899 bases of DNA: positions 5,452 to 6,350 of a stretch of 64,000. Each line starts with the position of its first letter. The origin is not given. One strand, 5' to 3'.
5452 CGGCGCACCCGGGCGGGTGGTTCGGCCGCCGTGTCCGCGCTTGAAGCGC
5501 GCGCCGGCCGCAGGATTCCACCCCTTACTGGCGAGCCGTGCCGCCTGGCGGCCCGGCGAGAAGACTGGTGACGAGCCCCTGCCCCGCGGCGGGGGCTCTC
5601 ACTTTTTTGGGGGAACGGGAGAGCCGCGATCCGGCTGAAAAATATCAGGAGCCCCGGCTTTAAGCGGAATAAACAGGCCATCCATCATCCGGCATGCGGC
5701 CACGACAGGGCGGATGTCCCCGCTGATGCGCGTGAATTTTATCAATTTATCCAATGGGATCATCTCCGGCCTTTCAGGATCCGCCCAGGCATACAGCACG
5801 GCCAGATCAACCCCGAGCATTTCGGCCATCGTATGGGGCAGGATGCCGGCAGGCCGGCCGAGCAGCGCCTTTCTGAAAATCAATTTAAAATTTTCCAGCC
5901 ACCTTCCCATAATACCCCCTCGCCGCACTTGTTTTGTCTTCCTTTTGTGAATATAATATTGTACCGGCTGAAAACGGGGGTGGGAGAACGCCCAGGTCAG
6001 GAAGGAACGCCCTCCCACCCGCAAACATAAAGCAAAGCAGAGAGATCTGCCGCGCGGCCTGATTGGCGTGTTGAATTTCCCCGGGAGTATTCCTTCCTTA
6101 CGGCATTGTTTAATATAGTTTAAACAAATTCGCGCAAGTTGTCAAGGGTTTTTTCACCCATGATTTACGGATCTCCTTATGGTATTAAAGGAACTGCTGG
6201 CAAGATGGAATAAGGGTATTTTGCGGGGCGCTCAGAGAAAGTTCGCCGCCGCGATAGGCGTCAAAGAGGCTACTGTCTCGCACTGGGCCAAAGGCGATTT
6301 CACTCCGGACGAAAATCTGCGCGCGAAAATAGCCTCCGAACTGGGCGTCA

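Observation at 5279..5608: Strongly promoted, terminated ~275-nt structured RNA of no recognisable family next to phage-type regulators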

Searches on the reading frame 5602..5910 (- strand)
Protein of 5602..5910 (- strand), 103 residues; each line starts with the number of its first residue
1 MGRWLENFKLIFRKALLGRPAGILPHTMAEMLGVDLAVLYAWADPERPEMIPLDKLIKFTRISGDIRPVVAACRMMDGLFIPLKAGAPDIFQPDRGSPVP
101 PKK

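Call 21: find_homologous_proteins(query=window:5602-5910:-, max_evalue=0.001)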
Query seq(103 aa) (103 aa): 4 proteins with E <= 0.001 among 4 candidates.
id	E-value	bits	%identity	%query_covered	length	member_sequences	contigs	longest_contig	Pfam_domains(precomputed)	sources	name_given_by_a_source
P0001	5.1e-63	228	100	100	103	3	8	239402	-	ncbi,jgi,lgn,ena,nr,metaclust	ncbi:MAG: hypothetical protein A2X28_00535 [Elusimicrobia bacterium GWA2_56_46]|nr:MAG: hypothetical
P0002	6.6e-44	166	85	83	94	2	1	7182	-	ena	-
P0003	1.0e-27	114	64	79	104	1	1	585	-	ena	-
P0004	1.3e-20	92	61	75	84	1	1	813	-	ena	-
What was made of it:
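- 5599..5910 (-): Convergent CII-like gene (103 aa, protein P0001, start ATG at 5910). It has no canonical terminator of its own on the minus strand. Only 4 homologues were found in the protein database searched (call 21).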

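Call 23: find_encoding_contigs(protein=P0002, flank=7000, max_places=5)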
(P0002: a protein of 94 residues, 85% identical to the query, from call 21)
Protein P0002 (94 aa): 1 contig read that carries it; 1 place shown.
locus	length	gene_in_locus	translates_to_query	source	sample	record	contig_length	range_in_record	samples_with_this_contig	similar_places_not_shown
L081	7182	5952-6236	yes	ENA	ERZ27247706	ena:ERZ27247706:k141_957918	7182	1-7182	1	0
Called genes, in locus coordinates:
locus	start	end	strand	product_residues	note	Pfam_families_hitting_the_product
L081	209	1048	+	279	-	PF00142:Fer4_NifH (weak), PF01656:CbiA, PF02374:ArsA_ATPase (weak), PF06564:CBP_BcsQ, PF09140:MipZ (faint), PF10609:ParA, PF13614:AAA_31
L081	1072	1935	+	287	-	PF02195:ParB_N, PF17762:HTH_ParB, PF23552:ParB_C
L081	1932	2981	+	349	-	-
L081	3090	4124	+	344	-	PF01118:Semialdhyde_dh, PF02774:Semialdhyde_dhC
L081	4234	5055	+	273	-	PF03496:ADPrib_exo_Tox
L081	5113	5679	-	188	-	PF01381:HTH_3 (faint), PF00717:Peptidase_S24 (weak)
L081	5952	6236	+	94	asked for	-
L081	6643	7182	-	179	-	?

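Call 24: find_encoding_contigs(protein=P0001, flank=5000, max_places=10)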
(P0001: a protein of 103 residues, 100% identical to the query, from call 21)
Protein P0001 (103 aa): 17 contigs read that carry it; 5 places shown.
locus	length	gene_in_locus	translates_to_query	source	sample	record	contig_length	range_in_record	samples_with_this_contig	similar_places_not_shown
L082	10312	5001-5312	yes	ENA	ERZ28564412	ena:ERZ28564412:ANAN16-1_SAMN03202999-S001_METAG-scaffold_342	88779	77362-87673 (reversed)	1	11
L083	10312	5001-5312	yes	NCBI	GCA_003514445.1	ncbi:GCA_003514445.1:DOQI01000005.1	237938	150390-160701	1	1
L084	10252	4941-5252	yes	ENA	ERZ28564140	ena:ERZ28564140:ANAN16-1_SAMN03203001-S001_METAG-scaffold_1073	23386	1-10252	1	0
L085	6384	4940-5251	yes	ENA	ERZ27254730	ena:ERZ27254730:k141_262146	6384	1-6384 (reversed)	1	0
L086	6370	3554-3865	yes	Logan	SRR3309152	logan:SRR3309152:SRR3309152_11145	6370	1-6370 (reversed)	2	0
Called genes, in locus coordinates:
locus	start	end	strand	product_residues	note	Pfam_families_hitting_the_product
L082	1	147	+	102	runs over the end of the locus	PF18917:LiaI-LiaF-like_TM1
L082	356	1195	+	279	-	PF00142:Fer4_NifH (faint), PF01656:CbiA, PF02374:ArsA_ATPase (weak), PF06564:CBP_BcsQ, PF09140:MipZ (faint), PF10609:ParA, PF13614:AAA_31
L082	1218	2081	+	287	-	PF02195:ParB_N, PF17762:HTH_ParB, PF23552:ParB_C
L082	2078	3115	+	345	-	-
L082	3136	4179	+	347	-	PF01118:Semialdhyde_dh, PF02774:Semialdhyde_dhC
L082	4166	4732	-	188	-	PF01381:HTH_3 (weak), PF00717:Peptidase_S24 (weak)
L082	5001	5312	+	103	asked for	-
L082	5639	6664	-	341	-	PF21016:RlmN_N (weak), PF04055:Radical_SAM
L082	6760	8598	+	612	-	PF11893:DUF3413, PF00884:Sulfatase, PF01663:Phosphodiest (faint)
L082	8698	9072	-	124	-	PF00472:RF-1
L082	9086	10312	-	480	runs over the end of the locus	PF13328:HD_4, PF01966:HD, PF04607:RelA_SpoT, PF02824:TGS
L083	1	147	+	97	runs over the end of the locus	PF18917:LiaI-LiaF-like_TM1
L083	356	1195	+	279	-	PF00142:Fer4_NifH (faint), PF01656:CbiA, PF02374:ArsA_ATPase (weak), PF06564:CBP_BcsQ, PF09140:MipZ (faint), PF10609:ParA, PF13614:AAA_31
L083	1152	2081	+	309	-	PF02195:ParB_N, PF17762:HTH_ParB, PF23552:ParB_C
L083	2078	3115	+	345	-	-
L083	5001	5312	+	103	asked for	-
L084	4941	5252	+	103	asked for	-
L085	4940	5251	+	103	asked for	-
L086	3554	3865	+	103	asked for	-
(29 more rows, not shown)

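Call 25: find_encoding_contigs(protein=P0003, flank=5000, max_places=5)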
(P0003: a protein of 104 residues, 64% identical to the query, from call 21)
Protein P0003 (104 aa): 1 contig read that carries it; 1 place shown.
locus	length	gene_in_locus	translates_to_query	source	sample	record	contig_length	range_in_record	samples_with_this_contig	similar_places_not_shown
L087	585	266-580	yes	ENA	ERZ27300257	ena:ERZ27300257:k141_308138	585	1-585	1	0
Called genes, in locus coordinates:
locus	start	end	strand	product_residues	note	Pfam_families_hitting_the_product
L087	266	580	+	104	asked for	-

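Call 26: find_encoding_contigs(protein=P0004, flank=5000, max_places=5)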
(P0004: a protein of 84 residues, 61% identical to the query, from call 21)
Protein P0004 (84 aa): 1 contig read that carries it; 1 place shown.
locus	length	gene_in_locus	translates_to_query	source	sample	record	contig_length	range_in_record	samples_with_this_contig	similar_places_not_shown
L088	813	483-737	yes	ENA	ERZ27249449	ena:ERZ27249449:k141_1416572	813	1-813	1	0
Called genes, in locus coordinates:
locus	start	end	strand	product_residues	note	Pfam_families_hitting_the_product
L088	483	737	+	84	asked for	-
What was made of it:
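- Tried and rejected: L087 and L088 are too short to show whether more distant CII-like loci carry the RNA (calls 25, 26).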

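Call 47: search_protein_families(library=ncbifam, proteins=[window:5602-5910:-], max_evalue=0.1)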
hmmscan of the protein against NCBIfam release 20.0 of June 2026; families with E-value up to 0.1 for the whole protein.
window:5602-5910:- (103 aa): 0 families

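Call 48: search_protein_families(library=phrogs, proteins=[window:5602-5910:-], max_evalue=0.1)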
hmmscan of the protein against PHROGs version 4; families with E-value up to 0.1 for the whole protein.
window:5602-5910:- (103 aa): 1 family
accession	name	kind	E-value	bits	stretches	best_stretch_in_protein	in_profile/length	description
phrog_101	-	transcription regulation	2.9e-08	34.7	1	28-91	41-106/203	CII-like transcriptional activator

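Call 49: search_protein_families(library=padloc, proteins=[window:5602-5910:-], max_evalue=0.1)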
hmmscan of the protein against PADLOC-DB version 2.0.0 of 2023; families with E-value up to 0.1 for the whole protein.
window:5602-5910:- (103 aa): 0 families

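Call 52: find_related_loci(query=A3, collection=viral_contigs, flank=3000)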
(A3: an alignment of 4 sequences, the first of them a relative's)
Query A3 (103 aa) in viral_contigs; peptide patterns used: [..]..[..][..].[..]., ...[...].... (x = any residue, [..] = any of these).
11 stretches matched a pattern, but none encodes a relative of the query by tblastn (E <= 1e-3).

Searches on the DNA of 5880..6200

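Call 85: search_rna_families(source=window, start=5880, end=6200, threshold=evalue, max_evalue=10)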
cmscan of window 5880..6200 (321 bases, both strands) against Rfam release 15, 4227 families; matches with E-value up to 10: 0.
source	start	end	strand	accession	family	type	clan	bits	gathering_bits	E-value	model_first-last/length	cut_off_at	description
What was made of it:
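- Tried and rejected: The CI/CII intergenic region also gave none (call 85).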
